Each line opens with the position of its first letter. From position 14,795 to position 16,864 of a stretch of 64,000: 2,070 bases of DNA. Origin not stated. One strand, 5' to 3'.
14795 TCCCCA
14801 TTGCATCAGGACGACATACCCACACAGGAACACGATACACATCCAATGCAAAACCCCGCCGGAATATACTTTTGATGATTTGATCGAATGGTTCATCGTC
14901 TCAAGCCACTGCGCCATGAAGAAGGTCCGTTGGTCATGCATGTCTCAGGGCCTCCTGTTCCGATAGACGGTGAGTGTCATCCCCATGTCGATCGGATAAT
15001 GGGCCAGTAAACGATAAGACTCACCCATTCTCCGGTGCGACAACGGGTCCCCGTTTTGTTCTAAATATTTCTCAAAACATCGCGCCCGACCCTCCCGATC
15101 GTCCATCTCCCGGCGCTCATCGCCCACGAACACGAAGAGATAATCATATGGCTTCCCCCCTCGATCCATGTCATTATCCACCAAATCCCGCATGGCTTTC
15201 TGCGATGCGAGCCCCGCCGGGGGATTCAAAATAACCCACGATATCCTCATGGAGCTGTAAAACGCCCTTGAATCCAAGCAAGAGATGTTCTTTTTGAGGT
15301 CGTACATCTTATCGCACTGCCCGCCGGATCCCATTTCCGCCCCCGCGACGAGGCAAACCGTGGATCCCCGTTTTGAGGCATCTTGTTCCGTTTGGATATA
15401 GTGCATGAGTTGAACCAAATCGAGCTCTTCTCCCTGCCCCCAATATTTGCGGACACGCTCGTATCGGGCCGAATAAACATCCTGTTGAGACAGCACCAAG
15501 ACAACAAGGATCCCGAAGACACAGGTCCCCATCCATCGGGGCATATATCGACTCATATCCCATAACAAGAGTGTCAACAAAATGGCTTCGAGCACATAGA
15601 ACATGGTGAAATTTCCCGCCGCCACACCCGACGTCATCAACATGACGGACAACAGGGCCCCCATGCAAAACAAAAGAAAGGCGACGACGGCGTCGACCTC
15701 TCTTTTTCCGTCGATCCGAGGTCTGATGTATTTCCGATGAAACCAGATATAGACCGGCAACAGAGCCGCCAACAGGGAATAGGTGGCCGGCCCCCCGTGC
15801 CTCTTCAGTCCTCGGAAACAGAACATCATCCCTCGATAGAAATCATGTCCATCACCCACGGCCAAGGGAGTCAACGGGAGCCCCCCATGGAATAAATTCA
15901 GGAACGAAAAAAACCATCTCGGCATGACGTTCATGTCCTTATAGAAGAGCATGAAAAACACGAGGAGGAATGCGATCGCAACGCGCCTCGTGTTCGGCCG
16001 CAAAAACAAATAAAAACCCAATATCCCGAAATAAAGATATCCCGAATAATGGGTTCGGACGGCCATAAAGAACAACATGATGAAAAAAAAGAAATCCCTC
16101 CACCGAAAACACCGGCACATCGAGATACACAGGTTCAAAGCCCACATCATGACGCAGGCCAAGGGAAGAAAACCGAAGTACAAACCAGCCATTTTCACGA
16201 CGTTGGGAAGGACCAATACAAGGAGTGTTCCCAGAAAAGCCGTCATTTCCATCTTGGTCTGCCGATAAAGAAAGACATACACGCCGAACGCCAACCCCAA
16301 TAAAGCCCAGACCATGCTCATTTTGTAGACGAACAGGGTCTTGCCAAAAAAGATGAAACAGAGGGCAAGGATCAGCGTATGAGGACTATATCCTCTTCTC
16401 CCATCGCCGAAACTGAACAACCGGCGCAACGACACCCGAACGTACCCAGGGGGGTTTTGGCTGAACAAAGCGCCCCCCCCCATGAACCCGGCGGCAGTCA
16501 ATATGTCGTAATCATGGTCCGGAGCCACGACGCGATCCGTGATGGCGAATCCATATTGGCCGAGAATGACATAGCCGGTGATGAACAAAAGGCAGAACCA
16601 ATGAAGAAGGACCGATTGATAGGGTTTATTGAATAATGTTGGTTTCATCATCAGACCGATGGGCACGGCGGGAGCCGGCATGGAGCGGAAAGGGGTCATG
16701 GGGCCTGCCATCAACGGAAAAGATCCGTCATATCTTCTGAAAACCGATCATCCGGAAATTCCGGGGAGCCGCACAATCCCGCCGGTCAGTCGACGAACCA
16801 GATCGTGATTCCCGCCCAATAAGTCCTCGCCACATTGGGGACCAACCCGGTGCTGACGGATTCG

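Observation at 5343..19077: Putative ~13.7-kb co-directional operon: CZB protein - TonB-dependent receptor - 5x GT-C-like proteins - secreted protein - coiled-coil protein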

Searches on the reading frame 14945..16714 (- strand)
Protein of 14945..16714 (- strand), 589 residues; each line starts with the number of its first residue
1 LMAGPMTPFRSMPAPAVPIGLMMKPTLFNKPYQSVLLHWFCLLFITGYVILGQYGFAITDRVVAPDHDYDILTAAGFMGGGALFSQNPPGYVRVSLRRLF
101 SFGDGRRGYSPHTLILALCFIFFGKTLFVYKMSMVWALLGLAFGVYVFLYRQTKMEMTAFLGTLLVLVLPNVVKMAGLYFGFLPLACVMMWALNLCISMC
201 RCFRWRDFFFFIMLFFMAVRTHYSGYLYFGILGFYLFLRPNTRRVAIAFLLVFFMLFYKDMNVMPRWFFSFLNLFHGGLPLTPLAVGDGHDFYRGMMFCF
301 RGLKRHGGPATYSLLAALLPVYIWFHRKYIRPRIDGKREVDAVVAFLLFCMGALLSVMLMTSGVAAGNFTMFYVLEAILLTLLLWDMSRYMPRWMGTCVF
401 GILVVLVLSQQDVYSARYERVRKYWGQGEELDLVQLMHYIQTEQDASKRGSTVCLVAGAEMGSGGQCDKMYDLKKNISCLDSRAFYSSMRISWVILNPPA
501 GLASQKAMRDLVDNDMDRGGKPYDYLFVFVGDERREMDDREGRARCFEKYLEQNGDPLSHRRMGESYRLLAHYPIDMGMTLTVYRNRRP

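Call 3: search_protein_families(library=pfam, proteins=[window:14945-16714:-], max_evalue=0.01)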
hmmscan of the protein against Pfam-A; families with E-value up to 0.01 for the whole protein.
window:14945-16714:- (589 aa): 0 families

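Call 6: search_protein_families(library=ncbifam, proteins=[window:14945-16714:-], max_evalue=0.1)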
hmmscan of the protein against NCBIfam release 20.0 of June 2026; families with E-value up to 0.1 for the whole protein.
window:14945-16714:- (589 aa): 0 families

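Call 7: find_homologous_proteins(query=A1, max_evalue=0.001)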
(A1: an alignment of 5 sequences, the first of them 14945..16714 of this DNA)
Query A1 (5 sequences) (589 aa, profile of the alignment): 2 proteins with E <= 0.001 among 8000 candidates.
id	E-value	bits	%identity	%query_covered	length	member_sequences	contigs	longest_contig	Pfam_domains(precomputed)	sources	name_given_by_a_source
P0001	2.2e-248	844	31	96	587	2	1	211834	-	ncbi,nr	ncbi:MAG TPA: hypothetical protein PK876_01670 [Elusimicrobiota bacterium]|nr:hypothetical protein [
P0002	9.9e-237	805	100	99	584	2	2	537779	-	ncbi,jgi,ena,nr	ncbi:MAG TPA: hypothetical protein PK876_01660 [Elusimicrobiota bacterium]|nr:hypothetical protein [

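Call 18: search_solved_structures(query=A1, max_evalue=10, show_alignments=2)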
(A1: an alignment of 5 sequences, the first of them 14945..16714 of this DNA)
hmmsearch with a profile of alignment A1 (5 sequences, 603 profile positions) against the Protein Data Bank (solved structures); distinct sequences matched with E-value up to 10: 0.

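Call 20: predict_structure(alignment_id=A1)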
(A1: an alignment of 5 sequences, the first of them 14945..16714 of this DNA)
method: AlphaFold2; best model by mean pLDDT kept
length: 589 residues; sequences in the alignment: 5
mean_pLDDT: 51.5   pTM: 0.42
mean pLDDT of the five models: 51.5, 48.4, 45.7, 45.4, 44.0
residues with pLDDT >= 90: 0; 70-90: 76; 50-70: 215; < 50: 298
segments of 3 or more residues with pLDDT < 50: 1-39, 44-72, 78-82, 123-181, 262-300, 302-308, 332-337, 362-369, 405-435, 445-452, 470-521
pLDDT, mean of each block of 10 residues (from residue 1): 28 29 29 43 45 30 37 49 60 71 52 56 44 40 42 44 43 39 60 77 80 75 68 80 83 72 40 34 31 47 48 63 65 52 74 66 43 62 61 53 48 35 34 49 47 55 53 39 36 38 35 38 63 56 61 54 60 58 65
secondary structure, 60 per line:
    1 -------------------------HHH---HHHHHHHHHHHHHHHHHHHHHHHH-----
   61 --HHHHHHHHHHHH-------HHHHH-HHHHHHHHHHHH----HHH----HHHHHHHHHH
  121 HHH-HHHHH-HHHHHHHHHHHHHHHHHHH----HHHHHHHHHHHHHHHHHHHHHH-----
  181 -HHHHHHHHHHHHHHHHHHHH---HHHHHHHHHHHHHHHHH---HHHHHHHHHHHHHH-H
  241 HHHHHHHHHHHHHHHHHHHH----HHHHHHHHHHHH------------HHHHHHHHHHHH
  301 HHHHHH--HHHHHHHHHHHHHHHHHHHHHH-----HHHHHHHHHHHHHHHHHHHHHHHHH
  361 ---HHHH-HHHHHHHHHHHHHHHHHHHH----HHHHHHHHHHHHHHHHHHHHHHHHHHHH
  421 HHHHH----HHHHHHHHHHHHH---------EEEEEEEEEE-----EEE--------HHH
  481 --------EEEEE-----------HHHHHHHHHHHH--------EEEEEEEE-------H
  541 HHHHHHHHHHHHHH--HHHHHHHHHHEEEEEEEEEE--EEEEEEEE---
elements in order: H32-55 H63-74 H82-86 H88-99 H111-123 H125-129 H131-149 H154-175 H182-201 H205-221 H225-238 H240-260 H265-276 H289-306 H309-330 H336-360 H364-367 H369-388 H393-425 H430-442 E452-461 E467-469 E489-493 H505-516 E525-532 H540-554 H557-566 E567-576 E579-586
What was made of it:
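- Tried and rejected: AF2 with only the five paralogs gave pLDDT 51.5 and was not used for fold search (call 20).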

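Call 21: search_protein_representatives(alignment_id=A1)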
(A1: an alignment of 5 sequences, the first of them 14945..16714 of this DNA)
Query: 5 sequences, 603 profile positions. Proteins with E-value up to 0.001 (for the whole library): 21; up to 1e-10: 19; up to 1e-30: 15. The best 21 are listed.
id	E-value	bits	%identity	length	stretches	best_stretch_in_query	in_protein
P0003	1.7e-268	908.7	-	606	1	1-602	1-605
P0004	1.1e-266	902.7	-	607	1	3-595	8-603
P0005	4.3e-262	887.5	-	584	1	21-599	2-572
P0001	6.9e-249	843.9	-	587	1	5-600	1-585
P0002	3.1e-237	805.4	-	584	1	3-589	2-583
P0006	1.8e-129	449.5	-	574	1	29-588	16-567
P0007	1.2e-101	357.7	-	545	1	27-590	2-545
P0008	3.0e-58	214.3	-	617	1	21-586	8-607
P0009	7.8e-45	170.0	-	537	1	28-497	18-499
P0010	5.4e-44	167.2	-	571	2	28-260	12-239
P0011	9.2e-42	159.8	-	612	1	20-589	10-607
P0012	2.5e-40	155.1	-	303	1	27-263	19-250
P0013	4.1e-40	154.4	-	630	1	20-588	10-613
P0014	6.7e-36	140.5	-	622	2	24-407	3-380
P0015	2.2e-35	138.8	-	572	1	29-586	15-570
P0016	5.7e-21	91.2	-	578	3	21-248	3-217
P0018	6.4e-18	81.1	-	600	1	31-495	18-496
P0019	1.0e-15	73.8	-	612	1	21-499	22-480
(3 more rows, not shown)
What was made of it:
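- There are 21 representatives at E<=1e-3 among 1.84 billion (call 21).
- Tried and rejected: The exhaustive representative search was needed to find the family (call 21).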

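Call 23: search_protein_families(library=pfam, alignment_id=A2, max_evalue=0.1)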
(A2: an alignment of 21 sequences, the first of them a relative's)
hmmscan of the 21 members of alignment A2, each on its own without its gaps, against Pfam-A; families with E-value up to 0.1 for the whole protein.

A. member 1, P0002 (584 aa): 1 family
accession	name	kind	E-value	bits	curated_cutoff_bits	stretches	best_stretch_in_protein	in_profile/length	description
PF12387.13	Peptidase_C74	-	0.062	13.2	27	0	410-479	126-195/200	Pestivirus NS2 peptidase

B. families by the number of members that match (of 21 scanned): 4 families
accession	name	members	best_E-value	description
PF13231.12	PMT_2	5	3.4e-12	Dolichyl-phosphate-mannose-protein mannosyltransferase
PF02366.24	PMT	1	0.0005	Dolichyl-phosphate-mannose-protein mannosyltransferase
PF07242.16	DUF1430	1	0.012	Protein of unknown function (DUF1430)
PF12387.13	Peptidase_C74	1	0.062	Pestivirus NS2 peptidase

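Call 24: list_cluster_members(proteins=[P0006, P0007, P0008, P0009, P0010, P0011, P0013, P0014, P0015, P0018])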
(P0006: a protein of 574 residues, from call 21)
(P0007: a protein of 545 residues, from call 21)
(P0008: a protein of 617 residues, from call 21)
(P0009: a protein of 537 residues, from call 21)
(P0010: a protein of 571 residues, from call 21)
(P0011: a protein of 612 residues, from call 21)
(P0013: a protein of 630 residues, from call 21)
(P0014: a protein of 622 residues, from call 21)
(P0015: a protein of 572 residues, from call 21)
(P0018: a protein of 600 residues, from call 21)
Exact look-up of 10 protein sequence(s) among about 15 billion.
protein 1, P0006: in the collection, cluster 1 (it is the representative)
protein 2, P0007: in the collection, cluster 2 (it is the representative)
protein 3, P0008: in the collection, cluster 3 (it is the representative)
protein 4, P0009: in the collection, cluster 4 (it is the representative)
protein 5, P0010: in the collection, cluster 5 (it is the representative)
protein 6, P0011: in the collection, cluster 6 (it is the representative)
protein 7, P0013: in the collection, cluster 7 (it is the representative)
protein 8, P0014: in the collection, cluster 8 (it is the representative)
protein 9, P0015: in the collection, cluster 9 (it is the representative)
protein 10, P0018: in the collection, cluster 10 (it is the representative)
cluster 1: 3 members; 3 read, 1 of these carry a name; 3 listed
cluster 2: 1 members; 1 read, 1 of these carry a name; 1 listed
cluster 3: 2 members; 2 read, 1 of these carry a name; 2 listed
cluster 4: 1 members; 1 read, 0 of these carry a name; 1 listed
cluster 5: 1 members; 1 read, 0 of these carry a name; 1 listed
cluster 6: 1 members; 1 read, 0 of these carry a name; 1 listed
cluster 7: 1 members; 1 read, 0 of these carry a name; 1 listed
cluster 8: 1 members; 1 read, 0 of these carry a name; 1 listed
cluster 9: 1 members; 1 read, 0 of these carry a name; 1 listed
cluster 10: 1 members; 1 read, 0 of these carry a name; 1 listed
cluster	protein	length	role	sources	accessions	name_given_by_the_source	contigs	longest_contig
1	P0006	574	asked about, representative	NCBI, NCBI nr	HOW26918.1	MAG TPA: hypothetical protein PK876_00240 [Elusimicrobiota bacterium] | hypothetical protein [Elusimicrobiota bacterium]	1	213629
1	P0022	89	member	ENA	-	-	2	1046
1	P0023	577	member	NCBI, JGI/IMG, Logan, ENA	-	-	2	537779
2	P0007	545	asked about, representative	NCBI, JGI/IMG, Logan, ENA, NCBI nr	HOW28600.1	MAG TPA: glycosyltransferase family 39 protein [Elusimicrobiota bacterium] | glycosyltransferase family 39 protein [Elusimicrobiota bacterium]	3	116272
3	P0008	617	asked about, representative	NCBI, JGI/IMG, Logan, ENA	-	-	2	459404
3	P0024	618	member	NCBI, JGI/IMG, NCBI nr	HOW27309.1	MAG TPA: hypothetical protein PK876_02235 [Elusimicrobiota bacterium] | hypothetical protein [Elusimicrobiota bacterium]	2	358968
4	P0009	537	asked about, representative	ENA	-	-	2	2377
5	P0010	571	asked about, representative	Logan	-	-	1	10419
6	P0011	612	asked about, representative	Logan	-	-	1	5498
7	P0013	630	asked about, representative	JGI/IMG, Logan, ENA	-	-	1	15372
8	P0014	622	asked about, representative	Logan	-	-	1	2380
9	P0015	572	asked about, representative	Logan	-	-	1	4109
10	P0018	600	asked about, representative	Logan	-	-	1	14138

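Call 25: search_solved_structures(query=A2, max_evalue=10, show_alignments=2)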
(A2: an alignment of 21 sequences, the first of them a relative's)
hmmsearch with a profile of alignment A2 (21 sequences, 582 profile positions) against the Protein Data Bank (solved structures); distinct sequences matched with E-value up to 10: 2.
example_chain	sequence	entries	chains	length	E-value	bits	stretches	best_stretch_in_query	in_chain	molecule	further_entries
4dxw_A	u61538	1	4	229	0.2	13.5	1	258-358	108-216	Ion transport protein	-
6vfi_A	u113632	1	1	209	0.85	11.5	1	266-358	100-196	O43_dn18A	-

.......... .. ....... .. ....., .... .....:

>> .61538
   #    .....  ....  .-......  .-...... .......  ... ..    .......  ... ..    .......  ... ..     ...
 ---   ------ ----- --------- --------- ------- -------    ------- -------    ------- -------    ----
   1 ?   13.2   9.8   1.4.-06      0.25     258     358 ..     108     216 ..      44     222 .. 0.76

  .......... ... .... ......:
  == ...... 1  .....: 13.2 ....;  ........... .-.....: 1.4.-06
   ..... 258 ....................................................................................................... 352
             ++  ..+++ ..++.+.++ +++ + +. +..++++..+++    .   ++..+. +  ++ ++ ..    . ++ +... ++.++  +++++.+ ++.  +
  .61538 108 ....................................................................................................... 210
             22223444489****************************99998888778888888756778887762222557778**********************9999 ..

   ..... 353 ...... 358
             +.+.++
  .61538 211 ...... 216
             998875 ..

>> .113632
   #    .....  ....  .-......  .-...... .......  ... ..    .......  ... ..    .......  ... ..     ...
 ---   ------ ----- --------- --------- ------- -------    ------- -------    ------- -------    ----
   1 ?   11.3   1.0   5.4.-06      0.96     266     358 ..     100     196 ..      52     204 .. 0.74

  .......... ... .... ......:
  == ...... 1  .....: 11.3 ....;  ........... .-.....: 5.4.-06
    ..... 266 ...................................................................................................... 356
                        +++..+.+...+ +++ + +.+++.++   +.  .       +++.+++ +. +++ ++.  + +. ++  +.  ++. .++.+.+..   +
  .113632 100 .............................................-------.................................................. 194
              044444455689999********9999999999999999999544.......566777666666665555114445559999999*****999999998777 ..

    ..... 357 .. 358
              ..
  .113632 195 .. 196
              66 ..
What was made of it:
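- Tried and rejected: PDB sequence searches with profiles A1 and A2 found no relevant match (calls 18, 25).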

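Call 26: search_protein_families(library=pfam, proteins=[P0006, P0007, P0008, P0009, P0010, P0011, P0012, P0013, P0014, P0015], max_evalue=0.1)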
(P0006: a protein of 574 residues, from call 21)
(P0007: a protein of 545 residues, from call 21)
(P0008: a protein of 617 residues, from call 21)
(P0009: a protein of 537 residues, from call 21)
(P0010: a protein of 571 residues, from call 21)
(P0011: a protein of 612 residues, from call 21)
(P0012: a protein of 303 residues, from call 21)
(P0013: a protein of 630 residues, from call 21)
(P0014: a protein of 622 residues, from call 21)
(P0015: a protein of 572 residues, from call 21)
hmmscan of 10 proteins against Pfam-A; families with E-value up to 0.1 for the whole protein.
P0006 (574 aa): 0 families

P0007 (545 aa): 1 family
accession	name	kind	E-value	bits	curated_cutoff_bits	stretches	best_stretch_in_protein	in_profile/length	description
PF13231.12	PMT_2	-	8.6e-07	29.7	26.1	1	80-229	1-149/160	Dolichyl-phosphate-mannose-protein mannosyltransferase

P0008 (617 aa): 0 families

P0009 (537 aa): 0 families

P0010 (571 aa): 0 families

P0011 (612 aa): 0 families

P0012 (303 aa): 1 family
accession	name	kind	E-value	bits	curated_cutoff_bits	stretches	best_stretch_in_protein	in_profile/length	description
PF13231.12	PMT_2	-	0.00029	21.5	26.1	1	99-233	14-150/160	Dolichyl-phosphate-mannose-protein mannosyltransferase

P0013 (630 aa): 0 families

P0014 (622 aa): 0 families

P0015 (572 aa): 0 families
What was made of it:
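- On Pfam PMT_2 (PF13231) / CAZy GT39-GT83-like: Only 5 of the 21 family members hit PMT_2 (call 23), and paralog P0007 passes at 29.7 against 26.1 bits (call 26).
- Paralog P0007 matches the array profile at E 1e-101 and passes the PMT_2 gathering score, 29.7 against 26.1 bits (calls 21, 26).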

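Call 27: find_homologous_proteins(query=A2, max_evalue=0.001)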
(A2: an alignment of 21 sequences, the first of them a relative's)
Query A2 (21 sequences) (584 aa, profile of the alignment): 3 proteins with E <= 0.001 among 8000 candidates.
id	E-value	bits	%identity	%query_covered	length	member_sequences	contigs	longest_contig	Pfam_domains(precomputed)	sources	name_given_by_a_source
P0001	7.6e-170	585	31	96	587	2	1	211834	-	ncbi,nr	ncbi:MAG TPA: hypothetical protein PK876_01670 [Elusimicrobiota bacterium]|nr:hypothetical protein [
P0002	4.6e-167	575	100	100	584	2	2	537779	-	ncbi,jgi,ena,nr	ncbi:MAG TPA: hypothetical protein PK876_01660 [Elusimicrobiota bacterium]|nr:hypothetical protein [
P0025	5.8e-8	50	21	10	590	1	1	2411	PF02366.25,PF13231.13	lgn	-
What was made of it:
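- Tried and rejected: Run with A1 and A2, it returned only proteins from the same MAG plus one weak PMT hit (calls 7, 27).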

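Call 28: find_encoding_contigs(protein=P0013, flank=10000, max_places=3)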
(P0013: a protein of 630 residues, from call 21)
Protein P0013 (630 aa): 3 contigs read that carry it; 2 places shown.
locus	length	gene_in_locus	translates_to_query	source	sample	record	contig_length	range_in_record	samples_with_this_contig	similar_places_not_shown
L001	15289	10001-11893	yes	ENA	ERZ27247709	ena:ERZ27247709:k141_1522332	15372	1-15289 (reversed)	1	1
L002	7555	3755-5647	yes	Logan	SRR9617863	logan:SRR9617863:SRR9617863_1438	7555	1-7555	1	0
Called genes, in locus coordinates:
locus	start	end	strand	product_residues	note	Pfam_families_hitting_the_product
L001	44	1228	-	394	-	PF00872:Transposase_mut, PF10551:MULE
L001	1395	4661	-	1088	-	PF25596:CPSase_L_D1, PF02786:CPSase_L_D2, PF02787:CPSase_L_D3, PF25596:CPSase_L_D1, PF02222:ATP-grasp, PF02786:CPSase_L_D2, PF07478:Dala_Dala_lig_C, PF02142:MGS, +6 more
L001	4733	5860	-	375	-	PF00988:CPSase_sm_chain, PF00117:GATase, PF07722:Peptidase_C26 (weak)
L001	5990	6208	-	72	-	PF01106:NifU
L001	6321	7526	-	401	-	PF01837:HcyBio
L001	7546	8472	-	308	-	PF00291:PALP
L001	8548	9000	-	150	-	PF02082:Rrf2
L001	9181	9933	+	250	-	PF01209:Ubie_methyltran (faint), PF13489:Methyltransf_23, PF07021:MetW (weak), PF13847:Methyltransf_31, PF08241:Methyltransf_11, PF08242:Methyltransf_12, PF13649:Methyltransf_25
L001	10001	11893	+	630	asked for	-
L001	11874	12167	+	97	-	-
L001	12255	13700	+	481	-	PF02310:B12-binding, PF04055:Radical_SAM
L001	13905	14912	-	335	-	PF03796:DnaB_C, PF06745:ATPase (faint), PF13481:AAA_25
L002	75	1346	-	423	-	PF01837:HcyBio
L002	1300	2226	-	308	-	PF00291:PALP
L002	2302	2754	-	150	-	PF02082:Rrf2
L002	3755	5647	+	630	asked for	-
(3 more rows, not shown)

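Call 30: find_related_loci(query=A1, collection=genome_contigs, flank=10000)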
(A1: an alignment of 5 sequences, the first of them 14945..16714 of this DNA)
Query A1 (589 aa) in genome_contigs; peptide patterns used: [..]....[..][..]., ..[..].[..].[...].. (x = any residue, [..] = any of these).
26 stretches matched a pattern, but none encodes a relative of the query by tblastn (E <= 1e-3).
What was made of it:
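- On Conserved gene neighbourhood receptor + GT-C array: The GTDB scan with array motifs found nothing (call 30).
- Tried and rejected: The GTDB scan with array motifs found no relatives (call 30).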

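Call 31: find_related_loci(query=A1, collection=metagenome_contigs, flank=10000)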
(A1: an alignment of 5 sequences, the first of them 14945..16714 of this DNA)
Query A1 (589 aa) in metagenome_contigs; peptide patterns used: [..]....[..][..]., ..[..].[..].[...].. (x = any residue, [..] = any of these).
56 stretches matched a pattern; 2 encode a relative of the query (tblastn E <= 1e-3); 2 distinct loci.
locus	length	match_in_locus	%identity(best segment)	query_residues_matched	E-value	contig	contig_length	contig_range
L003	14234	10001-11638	30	28-586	3e-50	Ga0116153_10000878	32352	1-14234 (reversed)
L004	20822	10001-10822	30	26-316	8e-26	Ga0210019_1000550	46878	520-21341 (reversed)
